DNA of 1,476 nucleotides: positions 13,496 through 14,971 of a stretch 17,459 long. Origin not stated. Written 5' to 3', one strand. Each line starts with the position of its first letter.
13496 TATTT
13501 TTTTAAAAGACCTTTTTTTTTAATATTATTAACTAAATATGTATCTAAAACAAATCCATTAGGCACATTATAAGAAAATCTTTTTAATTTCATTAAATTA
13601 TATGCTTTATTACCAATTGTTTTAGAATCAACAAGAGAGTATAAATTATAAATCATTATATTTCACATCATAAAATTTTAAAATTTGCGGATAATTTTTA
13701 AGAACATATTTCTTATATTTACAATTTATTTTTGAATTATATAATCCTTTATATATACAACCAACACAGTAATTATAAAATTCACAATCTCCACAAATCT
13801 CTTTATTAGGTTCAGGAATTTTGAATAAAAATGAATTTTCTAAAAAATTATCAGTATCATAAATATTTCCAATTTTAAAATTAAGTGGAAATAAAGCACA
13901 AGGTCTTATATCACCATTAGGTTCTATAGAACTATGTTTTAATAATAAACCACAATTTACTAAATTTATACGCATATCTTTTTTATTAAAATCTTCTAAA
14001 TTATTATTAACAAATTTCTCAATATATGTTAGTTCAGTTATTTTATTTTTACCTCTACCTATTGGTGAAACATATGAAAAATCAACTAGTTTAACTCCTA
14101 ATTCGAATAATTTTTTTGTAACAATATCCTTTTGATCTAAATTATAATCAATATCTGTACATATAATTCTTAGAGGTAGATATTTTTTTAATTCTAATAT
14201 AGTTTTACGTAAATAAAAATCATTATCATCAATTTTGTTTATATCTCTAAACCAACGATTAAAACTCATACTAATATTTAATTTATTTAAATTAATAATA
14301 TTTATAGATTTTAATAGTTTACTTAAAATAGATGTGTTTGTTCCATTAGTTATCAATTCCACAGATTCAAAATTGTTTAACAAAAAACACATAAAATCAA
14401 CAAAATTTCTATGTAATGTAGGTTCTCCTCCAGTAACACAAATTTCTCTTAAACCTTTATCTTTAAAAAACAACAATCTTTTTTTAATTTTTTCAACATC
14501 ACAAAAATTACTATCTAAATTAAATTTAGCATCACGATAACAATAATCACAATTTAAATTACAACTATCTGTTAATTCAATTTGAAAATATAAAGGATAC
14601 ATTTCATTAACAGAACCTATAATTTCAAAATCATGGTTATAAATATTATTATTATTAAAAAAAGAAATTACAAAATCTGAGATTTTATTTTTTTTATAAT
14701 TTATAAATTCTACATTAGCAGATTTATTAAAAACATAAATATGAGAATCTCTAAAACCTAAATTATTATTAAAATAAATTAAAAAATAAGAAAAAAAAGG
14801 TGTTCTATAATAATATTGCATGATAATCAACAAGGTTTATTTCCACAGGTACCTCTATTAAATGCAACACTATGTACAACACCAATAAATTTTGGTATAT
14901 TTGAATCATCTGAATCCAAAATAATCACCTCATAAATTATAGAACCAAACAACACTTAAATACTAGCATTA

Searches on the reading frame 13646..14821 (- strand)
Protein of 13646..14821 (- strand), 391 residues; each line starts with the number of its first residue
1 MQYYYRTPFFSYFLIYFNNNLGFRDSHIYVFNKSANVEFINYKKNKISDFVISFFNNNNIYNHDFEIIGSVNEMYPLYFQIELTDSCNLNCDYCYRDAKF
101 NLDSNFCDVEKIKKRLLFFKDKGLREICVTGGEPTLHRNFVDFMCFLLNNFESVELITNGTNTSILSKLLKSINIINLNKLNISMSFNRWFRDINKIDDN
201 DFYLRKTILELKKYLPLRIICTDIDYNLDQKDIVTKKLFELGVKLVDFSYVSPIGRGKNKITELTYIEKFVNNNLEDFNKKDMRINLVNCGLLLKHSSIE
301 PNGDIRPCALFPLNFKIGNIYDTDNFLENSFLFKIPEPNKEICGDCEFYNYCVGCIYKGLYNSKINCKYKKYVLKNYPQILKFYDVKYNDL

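Call 5: search_protein_families(library=ncbifam, proteins=[window:13646-14821:-], max_evalue=0.01)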
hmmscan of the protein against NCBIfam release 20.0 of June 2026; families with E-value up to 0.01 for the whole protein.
window:13646-14821:- (391 aa): 61 families (the best 25 are shown)
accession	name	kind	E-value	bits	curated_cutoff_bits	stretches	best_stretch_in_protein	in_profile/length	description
NF012164.0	AlbA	equivalog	2.5e-24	85.5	850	1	58-368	94-424/442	subtilosin maturase AlbA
TIGR02666.1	moaA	equivalog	5.4e-18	65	284.05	1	78-185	11-122/336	GTP 3',8-cyclase MoaA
TIGR04055.1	rSAM_NirJ2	equivalog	1.2e-15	57.9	500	2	83-286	6-208/326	putative heme d1 biosynthesis radical SAM protein NirJ2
TIGR02668.1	moaA_archaeal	equivalog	5.2e-15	55.2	325.25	1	80-186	13-117/303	GTP 3',8-cyclase MoaA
NF001199.0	PRK00164.2-1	equivalog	1e-14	54.4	231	1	79-186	14-119/308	GTP 3',8-cyclase MoaA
NF047865.1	rSAM_PapB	equivalog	2.2e-14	53.4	340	2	271-355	230-315/330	PapB family radical SAM/SPASM ranthipeptide maturase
TIGR04317.1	W_rSAM_matur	equivalog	3.6e-12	46.1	380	1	79-200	6-127/349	tungsten cofactor oxidoreductase radical SAM maturase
TIGR02495.1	NrdG2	equivalog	9.1e-12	44.7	131.15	1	85-172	24-111/193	anaerobic ribonucleoside-triphosphate reductase activating protein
TIGR04251.1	SCM_rSAM_ScmF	equivalog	9.6e-12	44.9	400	1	77-259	6-190/353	SynChlorMet cassette radical SAM/SPASM protein ScmF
TIGR04403.1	rSAM_skfB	equivalog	1.1e-10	40.9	300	1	45-163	72-189/402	sporulation killing factor system radical SAM maturase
TIGR04545.1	rSAM_ahbD_hemeb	equivalog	3.8e-10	39.7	500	1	82-259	5-183/339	heme b synthase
NF045702.1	rSAM_GDGT_ether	equivalog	6.4e-10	38.2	450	1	80-210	89-221/486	tetraether lipid synthase Tes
NF050035.1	rSAM_WgK_link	exception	6.8e-10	38.5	650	1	74-260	6-193/367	radical SAM/SPASM peptide maturase WgkB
TIGR04053.2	TIGR04053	equivalog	7.6e-10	38.6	395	1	75-261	6-196/366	TIGR04053 family radical SAM/SPASM domain-containing protein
TIGR04133.1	rSAM_w_lipo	hypoth_equivalog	1.4e-09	37.3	425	2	280-355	251-330/350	TIGR04133 family radical SAM/SPASM protein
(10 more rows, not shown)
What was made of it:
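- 13646..14821 (-): Radical-SAM/SPASM peptide maturase (391 aa) with an RRE-like N-terminal domain. It starts at ATG 14821, 5 nt after the peptide stop, and has no Shine-Dalgarno site of its own. The best NCBIfam hit is AlbA at 85.5 bits, far below its cut-off of 850 (call 5).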

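Call 6: search_protein_families(library=pfam, proteins=[window:13646-14821:-], max_evalue=0.01)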
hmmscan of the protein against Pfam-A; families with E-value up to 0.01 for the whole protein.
window:13646-14821:- (391 aa): 3 families
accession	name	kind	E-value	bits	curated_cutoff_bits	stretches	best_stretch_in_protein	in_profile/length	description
PF04055.27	Radical_SAM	-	1.5e-14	54.9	29.5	1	81-179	1-108/166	Radical SAM superfamily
PF13353.11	Fer4_12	-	0.00064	20.5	22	1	85-144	13-71/137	4Fe-4S single cluster domain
PF13186.11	SPASM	-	0.00073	20.2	21.5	1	290-324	1-38/67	Iron-sulfur cluster-binding domain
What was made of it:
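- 13646..14821 (-): Pfam Radical_SAM and SPASM (call 6).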

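Call 7: find_encoding_contigs(protein=window:13646-14821:-, flank=10000, max_places=10)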
Protein window:13646-14821:- (391 aa): 4 contigs read that carry it; 4 places shown.
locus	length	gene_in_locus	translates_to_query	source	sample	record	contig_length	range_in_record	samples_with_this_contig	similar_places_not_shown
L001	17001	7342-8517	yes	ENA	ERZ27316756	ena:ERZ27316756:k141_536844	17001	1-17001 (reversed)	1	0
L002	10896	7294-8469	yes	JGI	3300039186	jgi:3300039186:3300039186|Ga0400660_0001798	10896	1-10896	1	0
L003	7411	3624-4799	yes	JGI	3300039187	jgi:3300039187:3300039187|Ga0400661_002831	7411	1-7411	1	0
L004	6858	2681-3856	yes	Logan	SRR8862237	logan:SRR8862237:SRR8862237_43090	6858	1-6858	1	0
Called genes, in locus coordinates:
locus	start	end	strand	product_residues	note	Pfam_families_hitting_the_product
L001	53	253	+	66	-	-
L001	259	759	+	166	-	PF01850:PIN (weak)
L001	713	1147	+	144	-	-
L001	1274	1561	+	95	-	-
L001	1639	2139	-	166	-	PF01850:PIN, PF13470:PIN_3 (faint)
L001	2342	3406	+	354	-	-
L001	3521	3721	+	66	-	-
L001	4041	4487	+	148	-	-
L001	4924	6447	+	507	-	PF04326:SLFN_AlbA_2, PF13749:HATPase_c_4, PF21247:Fic-like_C (weak)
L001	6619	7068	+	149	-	PF00293:NUDIX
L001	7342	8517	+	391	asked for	PF04055:Radical_SAM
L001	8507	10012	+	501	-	PF01326:PPDK_N, PF00391:PEP-utilizers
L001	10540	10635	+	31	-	-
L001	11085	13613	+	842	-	PF11369:DUF3160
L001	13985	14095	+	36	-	-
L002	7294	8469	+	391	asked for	PF04055:Radical_SAM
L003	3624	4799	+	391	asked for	PF04055:Radical_SAM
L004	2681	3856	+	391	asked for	PF04055:Radical_SAM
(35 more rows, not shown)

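Call 9: find_homologous_proteins(query=window:13646-14821:-, max_evalue=1e-10)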
Query window:13646-14821:- (391 aa): 51 proteins with E <= 1e-10 among 4535 candidates.
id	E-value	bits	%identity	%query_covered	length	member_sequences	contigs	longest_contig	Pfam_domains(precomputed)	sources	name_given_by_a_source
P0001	1.0e-258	876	100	100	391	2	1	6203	PF04055.28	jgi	-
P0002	1.1e-198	678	76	99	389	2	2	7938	PF04055.28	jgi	jgi:radical SAM protein with 4Fe4S-binding SPASM domain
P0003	5.6e-110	386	51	95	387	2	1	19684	PF04055.28,PF13353.12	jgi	jgi:radical SAM protein with 4Fe4S-binding SPASM domain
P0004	7.7e-108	379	51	97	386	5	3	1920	PF04055.28,PF13353.12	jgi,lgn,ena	-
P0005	2.0e-100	355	48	96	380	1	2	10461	PF04055.28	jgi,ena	-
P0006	3.4e-100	354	47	98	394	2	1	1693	PF04055.28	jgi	-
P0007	9.6e-100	353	47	95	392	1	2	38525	PF04055.28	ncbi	ncbi:MAG: radical SAM protein [archaeon]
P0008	1.9e-97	345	48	96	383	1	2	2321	PF04055.28,PF13353.12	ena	-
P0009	4.1e-97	344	49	95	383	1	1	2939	PF04055.28,PF13353.12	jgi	jgi:radical SAM protein with 4Fe4S-binding SPASM domain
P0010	4.5e-97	344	47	97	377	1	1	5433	PF04055.28,PF13353.12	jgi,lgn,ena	-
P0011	1.5e-93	332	46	97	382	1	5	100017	PF04055.28,PF13353.12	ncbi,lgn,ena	-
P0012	2.1e-93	332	44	95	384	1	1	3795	PF04055.28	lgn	-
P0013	2.1e-92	328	44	97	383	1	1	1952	PF04055.28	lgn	-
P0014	7.3e-89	317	49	83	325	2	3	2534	PF04055.28,PF13353.12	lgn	-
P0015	2.1e-88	315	42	96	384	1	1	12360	PF04055.28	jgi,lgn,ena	-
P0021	2.8e-81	292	42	96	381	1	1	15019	PF04055.28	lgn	-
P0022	1.0e-72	264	41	93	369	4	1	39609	PF04055.28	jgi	jgi:radical SAM protein with 4Fe4S-binding SPASM domain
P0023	1.0e-69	254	37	91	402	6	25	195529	PF04055.28,PF13353.12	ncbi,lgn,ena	-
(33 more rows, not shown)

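Call 10: find_encoding_contigs(protein=P0002, flank=4000, max_places=2)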
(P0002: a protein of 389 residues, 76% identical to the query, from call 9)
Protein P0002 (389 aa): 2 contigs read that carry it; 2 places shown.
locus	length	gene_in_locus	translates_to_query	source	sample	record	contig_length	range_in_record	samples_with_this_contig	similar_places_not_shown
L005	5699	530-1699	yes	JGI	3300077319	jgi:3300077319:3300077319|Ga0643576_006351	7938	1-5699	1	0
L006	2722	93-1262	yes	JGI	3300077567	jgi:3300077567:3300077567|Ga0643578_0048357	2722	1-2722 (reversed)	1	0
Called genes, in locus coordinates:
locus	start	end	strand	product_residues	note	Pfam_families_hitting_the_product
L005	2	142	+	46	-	?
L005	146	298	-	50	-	-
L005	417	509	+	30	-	-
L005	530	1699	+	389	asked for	PF04055:Radical_SAM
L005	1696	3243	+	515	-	PF01326:PPDK_N, PF00391:PEP-utilizers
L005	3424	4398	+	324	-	-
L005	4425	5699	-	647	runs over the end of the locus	PF00270:DEAD (faint), PF04851:ResIII, PF17757:UvrB_inter, PF27431:UvrB_3rd, PF00271:Helicase_C, PF12344:UvrB, PF02151:UVR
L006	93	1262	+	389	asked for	PF04055:Radical_SAM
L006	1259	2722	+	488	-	?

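Call 11: find_encoding_contigs(protein=P0003, flank=4000, max_places=2)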
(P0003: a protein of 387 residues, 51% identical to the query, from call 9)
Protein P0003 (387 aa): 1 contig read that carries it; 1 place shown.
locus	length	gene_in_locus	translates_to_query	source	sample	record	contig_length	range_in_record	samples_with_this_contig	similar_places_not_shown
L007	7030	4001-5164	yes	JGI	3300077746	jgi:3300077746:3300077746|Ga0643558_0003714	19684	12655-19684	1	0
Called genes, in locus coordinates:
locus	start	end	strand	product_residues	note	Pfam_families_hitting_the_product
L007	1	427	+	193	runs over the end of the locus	PF00265:TK, PF25199:nSTAND_NTPase5 (faint)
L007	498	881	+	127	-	-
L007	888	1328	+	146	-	-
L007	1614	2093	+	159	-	-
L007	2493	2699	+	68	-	PF15919:HicB_lk_antitox (weak)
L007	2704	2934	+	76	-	PF07927:HicA_toxin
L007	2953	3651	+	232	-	PF01073:3Beta_HSD, PF01370:Epimerase, PF04321:RmlD_sub_bind, PF13460:NAD_binding_10 (weak), PF02719:Polysacc_synt_2 (weak), PF16363:GDP_Man_Dehyd, PF07993:NAD_binding_4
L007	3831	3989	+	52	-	-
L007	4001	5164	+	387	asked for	PF04055:Radical_SAM, PF13353:Fer4_12 (faint)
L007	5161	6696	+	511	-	PF01326:PPDK_N, PF00391:PEP-utilizers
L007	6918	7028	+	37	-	?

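Call 12: find_encoding_contigs(protein=P0007, flank=4000, max_places=2)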
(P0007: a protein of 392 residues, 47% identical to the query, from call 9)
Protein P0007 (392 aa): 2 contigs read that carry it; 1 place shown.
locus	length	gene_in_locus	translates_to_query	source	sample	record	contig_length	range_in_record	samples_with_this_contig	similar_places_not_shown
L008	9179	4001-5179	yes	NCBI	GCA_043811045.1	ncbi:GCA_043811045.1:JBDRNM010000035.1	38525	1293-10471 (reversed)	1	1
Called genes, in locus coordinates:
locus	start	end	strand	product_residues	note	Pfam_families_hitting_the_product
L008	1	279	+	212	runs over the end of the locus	PF00535:Glycos_transf_2, PF10111:Glyco_tranf_2_2 (faint), PF13641:Glyco_tranf_2_3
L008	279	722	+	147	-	PF06541:ABC_trans_CmpB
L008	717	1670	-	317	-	PF01073:3Beta_HSD, PF01370:Epimerase, PF02719:Polysacc_synt_2 (faint), PF04321:RmlD_sub_bind, PF16363:GDP_Man_Dehyd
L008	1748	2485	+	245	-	-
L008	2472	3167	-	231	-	PF10096:DUF2334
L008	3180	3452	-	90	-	PF00736:EF1_GNE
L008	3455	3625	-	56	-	PF07754:Ribosomal_aS21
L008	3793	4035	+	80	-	-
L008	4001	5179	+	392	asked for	PF04055:Radical_SAM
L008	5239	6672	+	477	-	PF01326:PPDK_N, PF00391:PEP-utilizers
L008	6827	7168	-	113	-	-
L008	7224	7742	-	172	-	PF01174:SNO (faint), PF00117:GATase, PF07722:Peptidase_C26 (faint)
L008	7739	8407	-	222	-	PF01902:Diphthami_syn_2_N, PF28410:Diphthami_syn_2_C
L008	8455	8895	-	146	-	-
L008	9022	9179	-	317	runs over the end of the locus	PF12826:HHH_2 (faint), PF14520:HHH_5, PF00154:RecA_N, PF13481:AAA_25, PF08423:Rad51, PF06745:ATPase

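Call 13: find_encoding_contigs(protein=P0011, flank=4000, max_places=2)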
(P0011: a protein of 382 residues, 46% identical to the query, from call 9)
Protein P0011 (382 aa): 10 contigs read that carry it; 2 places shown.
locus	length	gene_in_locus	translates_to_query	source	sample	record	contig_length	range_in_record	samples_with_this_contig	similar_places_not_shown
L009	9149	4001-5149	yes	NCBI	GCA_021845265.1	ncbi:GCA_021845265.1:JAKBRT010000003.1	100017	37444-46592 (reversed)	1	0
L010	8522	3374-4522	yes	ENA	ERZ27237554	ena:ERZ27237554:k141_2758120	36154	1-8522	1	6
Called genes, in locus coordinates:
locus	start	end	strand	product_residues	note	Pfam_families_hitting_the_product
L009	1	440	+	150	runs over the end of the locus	-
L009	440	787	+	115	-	-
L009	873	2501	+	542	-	-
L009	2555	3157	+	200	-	-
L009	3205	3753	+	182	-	-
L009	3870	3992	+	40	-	-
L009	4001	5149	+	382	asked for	PF04055:Radical_SAM, PF13353:Fer4_12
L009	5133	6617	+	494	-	PF01326:PPDK_N, PF00391:PEP-utilizers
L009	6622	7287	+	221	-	-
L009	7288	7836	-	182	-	PF00300:His_Phos_1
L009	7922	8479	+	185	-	PF00300:His_Phos_1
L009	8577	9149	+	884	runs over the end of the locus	-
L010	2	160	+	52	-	?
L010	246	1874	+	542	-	-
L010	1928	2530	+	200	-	-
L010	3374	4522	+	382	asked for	PF04055:Radical_SAM, PF13353:Fer4_12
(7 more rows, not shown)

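Call 20: find_related_loci(query=A1, collection=genome_contigs, flank=4000)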
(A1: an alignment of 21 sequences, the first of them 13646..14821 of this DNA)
Query A1 (391 aa) in genome_contigs; peptide patterns used: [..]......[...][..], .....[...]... (x = any residue, [..] = any of these).
600 stretches matched a pattern (row limit reached: there are more); 190 encode a relative of the query (tblastn E <= 1e-3); the best 80 are kept; 80 distinct loci.
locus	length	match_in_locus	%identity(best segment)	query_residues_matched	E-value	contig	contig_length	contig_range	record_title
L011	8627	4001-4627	26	41-232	2e-11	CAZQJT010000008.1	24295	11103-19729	MAG TPA_asm: uncultured Gammaproteobacteria bacterium isolate binchicken_co39_618 genome assembly, contig: NODE_4990_len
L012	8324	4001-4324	35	86-195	3e-11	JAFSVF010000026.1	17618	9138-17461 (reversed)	MAG: Bacilli bacterium isolate RGIG3504 Goat_Rumen.Co__c2855954, whole genome shotgun sequence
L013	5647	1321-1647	33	84-190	6e-11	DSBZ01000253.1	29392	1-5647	MAG TPA_asm: Candidatus Acetothermia bacterium isolate SpSt-1184 Ga0129302_1000500, whole genome shotgun sequence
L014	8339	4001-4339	33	86-198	7e-11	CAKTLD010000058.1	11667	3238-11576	MAG: uncultured Oscillospiraceae bacterium isolate REFINED_METABAT215_TOP10_CONTIGS_1500_ASSEMBLY_K77_MERGED__Hadza_MoBi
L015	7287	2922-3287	30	84-200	2e-10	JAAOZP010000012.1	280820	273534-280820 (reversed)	MAG: Thaumarchaeota archaeon isolate SJ3.Bin56 k141_109248, whole genome shotgun sequence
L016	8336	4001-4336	32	87-195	3e-10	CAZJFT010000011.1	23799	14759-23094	MAG TPA_asm: uncultured Methanosarcinales archaeon isolate binchicken_co22_118 genome assembly, contig: NODE_2250_length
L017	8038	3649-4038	26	53-179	3e-10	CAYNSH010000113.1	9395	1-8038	MAG TPA_asm: uncultured Verrucomicrobiota bacterium isolate SRP241326_co2_331 genome assembly, contig: NODE_9141_length_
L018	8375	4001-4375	27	78-190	7e-10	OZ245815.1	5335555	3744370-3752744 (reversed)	MAG: Alphaproteobacteria bacterium isolate 7f0d7cf2-30dd-46ca-8880-9cb867015a81 genome assembly, chromosome: 1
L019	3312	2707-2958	34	76-161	6e-10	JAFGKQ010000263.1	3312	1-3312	MAG: Candidatus Fermentibacterales bacterium isolate Zod_Metabat.345 k87_10687460, whole genome shotgun sequence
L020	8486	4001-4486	26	76-234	9e-10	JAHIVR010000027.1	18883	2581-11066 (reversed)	MAG: Nanoarchaeota archaeon isolate MM_PC_MetaG.mb.88 MM_PC_MetaG.mb.88_k141_271480, whole genome shotgun sequence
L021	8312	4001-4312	33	84-190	9e-10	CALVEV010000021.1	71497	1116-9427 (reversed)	MAG: Candidatus Gastranaerophilales bacterium isolate E05__bin101 genome assembly, contig: E05__k127_2590933, whole geno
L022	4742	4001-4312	32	84-190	1e-9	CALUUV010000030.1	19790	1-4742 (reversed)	MAG: Candidatus Gastranaerophilales bacterium isolate BRZ_SE__bin8 genome assembly, contig: BRZ_SE__NODE_2981_length_197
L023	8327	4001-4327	31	84-191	9e-10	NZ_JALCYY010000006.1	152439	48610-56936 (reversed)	Anaeromyxobacter terrae strain SG22 Scaffold6, whole genome shotgun sequence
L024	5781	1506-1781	35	84-172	1e-9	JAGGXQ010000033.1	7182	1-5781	MAG: Thaumarchaeota archaeon isolate AUK156 PB_MBMC_110_c_000000000030, whole genome shotgun sequence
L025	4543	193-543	31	84-200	2e-9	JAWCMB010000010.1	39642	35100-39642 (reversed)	MAG: Thermoproteota archaeon isolate JZ-2_201705_bins_26 JZ-2_201705_bins_26_scaffold_10, whole genome shotgun sequence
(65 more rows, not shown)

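Call 21: find_related_loci(query=A1, collection=metagenome_contigs, flank=4000)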
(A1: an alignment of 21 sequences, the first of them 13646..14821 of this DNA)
Query A1 (391 aa) in metagenome_contigs; peptide patterns used: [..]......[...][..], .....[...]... (x = any residue, [..] = any of these).
600 stretches matched a pattern (row limit reached: there are more); 183 encode a relative of the query (tblastn E <= 1e-3); the best 80 are kept; 80 distinct loci.
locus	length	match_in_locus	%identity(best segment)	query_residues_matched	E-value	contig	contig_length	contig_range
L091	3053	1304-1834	26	76-258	1e-12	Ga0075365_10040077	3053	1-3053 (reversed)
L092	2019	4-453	29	86-233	1e-12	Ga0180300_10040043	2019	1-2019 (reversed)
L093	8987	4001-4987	26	81-377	4e-12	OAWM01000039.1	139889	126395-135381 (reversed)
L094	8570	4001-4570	28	86-265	9e-11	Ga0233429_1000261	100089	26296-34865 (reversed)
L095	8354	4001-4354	29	80-197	2e-10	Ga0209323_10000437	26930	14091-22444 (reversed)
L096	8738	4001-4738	23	24-276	2e-10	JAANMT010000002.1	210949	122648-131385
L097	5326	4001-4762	25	67-322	5e-10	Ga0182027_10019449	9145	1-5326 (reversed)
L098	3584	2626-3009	29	51-171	4e-10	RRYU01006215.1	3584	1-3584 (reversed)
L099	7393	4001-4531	25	76-258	7e-10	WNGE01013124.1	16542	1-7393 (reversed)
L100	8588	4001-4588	27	81-280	7e-10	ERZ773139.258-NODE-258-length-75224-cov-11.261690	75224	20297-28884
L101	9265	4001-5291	47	76-185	7e-10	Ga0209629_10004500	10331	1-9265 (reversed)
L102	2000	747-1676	24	75-352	5e-10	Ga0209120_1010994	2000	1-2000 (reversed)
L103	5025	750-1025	37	84-172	1e-9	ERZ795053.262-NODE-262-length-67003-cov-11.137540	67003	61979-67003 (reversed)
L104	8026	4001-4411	26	28-172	2e-9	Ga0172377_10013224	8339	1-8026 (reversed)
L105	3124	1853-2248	30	81-213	1e-9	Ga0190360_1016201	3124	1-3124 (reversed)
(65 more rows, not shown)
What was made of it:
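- Tried and rejected: Locus scans. find_related_loci with the radical-SAM alignment on genome_contigs and metagenome_contigs (calls 20, 21) used generic radical-SAM patterns (TGGEPT, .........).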

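Call 22: find_encoding_contigs(protein=P0023, flank=4000, max_places=3)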
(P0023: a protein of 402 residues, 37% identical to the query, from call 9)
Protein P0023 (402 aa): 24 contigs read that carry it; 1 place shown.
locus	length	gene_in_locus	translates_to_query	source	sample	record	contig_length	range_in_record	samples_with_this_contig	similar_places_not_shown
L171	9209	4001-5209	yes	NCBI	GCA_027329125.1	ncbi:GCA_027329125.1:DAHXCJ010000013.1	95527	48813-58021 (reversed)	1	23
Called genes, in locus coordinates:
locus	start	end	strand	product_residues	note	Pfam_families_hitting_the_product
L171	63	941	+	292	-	PF24585:YunG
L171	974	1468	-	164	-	-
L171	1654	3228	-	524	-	PF01943:Polysacc_synt, PF13440:Polysacc_synt_3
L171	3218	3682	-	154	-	-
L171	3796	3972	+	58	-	-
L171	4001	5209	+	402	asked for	PF04055:Radical_SAM, PF13353:Fer4_12 (weak)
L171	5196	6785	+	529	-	PF01326:PPDK_N, PF00391:PEP-utilizers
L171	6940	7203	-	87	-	PF09360:zf-CDGSH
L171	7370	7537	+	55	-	-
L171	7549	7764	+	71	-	-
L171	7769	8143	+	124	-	-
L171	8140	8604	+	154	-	PF10869:DUF2666 (weak)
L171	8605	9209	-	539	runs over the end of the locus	PF08540:HMG_CoA_synt_C (weak)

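Call 23: find_encoding_contigs(protein=P0022, flank=4000, max_places=2)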
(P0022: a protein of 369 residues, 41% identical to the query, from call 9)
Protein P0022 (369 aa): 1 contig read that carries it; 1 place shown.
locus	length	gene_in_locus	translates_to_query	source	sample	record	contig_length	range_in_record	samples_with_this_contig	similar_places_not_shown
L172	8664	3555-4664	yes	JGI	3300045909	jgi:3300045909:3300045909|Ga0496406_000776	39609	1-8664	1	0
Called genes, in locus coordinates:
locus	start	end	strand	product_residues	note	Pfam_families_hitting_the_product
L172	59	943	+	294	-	PF04055:Radical_SAM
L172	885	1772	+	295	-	-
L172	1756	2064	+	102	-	PF00391:PEP-utilizers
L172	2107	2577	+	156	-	-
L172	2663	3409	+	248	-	-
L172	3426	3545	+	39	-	-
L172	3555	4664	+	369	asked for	PF04055:Radical_SAM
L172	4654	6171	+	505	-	PF01326:PPDK_N, PF00391:PEP-utilizers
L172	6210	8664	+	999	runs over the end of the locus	PF00801:PKD, PF18911:PKD_4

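Call 24: find_encoding_contigs(protein=P0015, flank=4000, max_places=2)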
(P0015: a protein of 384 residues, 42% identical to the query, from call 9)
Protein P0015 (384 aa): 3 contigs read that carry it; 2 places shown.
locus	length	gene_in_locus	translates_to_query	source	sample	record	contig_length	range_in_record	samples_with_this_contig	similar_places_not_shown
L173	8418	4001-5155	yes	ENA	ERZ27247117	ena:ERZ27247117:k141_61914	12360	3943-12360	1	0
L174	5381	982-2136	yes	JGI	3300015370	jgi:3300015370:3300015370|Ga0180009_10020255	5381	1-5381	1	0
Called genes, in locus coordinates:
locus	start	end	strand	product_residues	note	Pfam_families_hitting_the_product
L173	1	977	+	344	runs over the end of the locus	PF13353:Fer4_12 (weak), PF04055:Radical_SAM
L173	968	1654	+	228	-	-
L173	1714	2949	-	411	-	PF00140:Sigma70_r1_2, PF04542:Sigma70_r2, PF04539:Sigma70_r3, PF04545:Sigma70_r4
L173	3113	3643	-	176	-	-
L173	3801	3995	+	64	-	-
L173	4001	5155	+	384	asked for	PF04055:Radical_SAM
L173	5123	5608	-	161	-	PF13302:Acetyltransf_3 (weak), PF13420:Acetyltransf_4 (weak), PF00583:Acetyltransf_1, PF13527:Acetyltransf_9 (weak), PF13673:Acetyltransf_10, PF13508:Acetyltransf_7, PF14542:Acetyltransf_CG (weak), PF08445:FR47 (weak)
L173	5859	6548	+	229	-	PF00227:Proteasome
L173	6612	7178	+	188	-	PF00300:His_Phos_1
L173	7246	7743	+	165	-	PF00293:NUDIX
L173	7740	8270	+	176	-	PF20408:Abhydrolase_11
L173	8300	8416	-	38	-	?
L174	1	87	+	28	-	?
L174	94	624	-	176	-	-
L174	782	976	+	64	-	-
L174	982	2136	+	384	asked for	PF04055:Radical_SAM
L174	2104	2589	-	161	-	PF13302:Acetyltransf_3 (weak), PF13420:Acetyltransf_4 (weak), PF00583:Acetyltransf_1, PF13527:Acetyltransf_9 (weak), PF13673:Acetyltransf_10, PF13508:Acetyltransf_7, PF14542:Acetyltransf_CG (weak), PF08445:FR47 (weak)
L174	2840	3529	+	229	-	PF00227:Proteasome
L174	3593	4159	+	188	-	PF00300:His_Phos_1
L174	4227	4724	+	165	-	PF00293:NUDIX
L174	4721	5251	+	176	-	PF20408:Abhydrolase_11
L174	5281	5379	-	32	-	?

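Call 25: find_encoding_contigs(protein=P0021, flank=4000, max_places=2)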
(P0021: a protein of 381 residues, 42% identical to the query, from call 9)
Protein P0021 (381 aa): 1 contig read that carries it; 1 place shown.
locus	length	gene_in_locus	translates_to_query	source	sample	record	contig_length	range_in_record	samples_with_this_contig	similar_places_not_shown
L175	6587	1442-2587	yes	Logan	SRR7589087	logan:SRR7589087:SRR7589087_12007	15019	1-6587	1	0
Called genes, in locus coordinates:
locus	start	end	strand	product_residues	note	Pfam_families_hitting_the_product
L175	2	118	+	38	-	?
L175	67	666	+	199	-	PF01198:Ribosomal_L31e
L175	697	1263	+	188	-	PF03352:Adenine_glyco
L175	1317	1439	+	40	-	-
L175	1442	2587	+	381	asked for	PF04055:Radical_SAM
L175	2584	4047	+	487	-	PF01326:PPDK_N, PF00391:PEP-utilizers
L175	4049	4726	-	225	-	PF22175:Ogg-HhH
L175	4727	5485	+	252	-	PF14340:DUF4395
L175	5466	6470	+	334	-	PF01641:SelR, PF01625:PMSR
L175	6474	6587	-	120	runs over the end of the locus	-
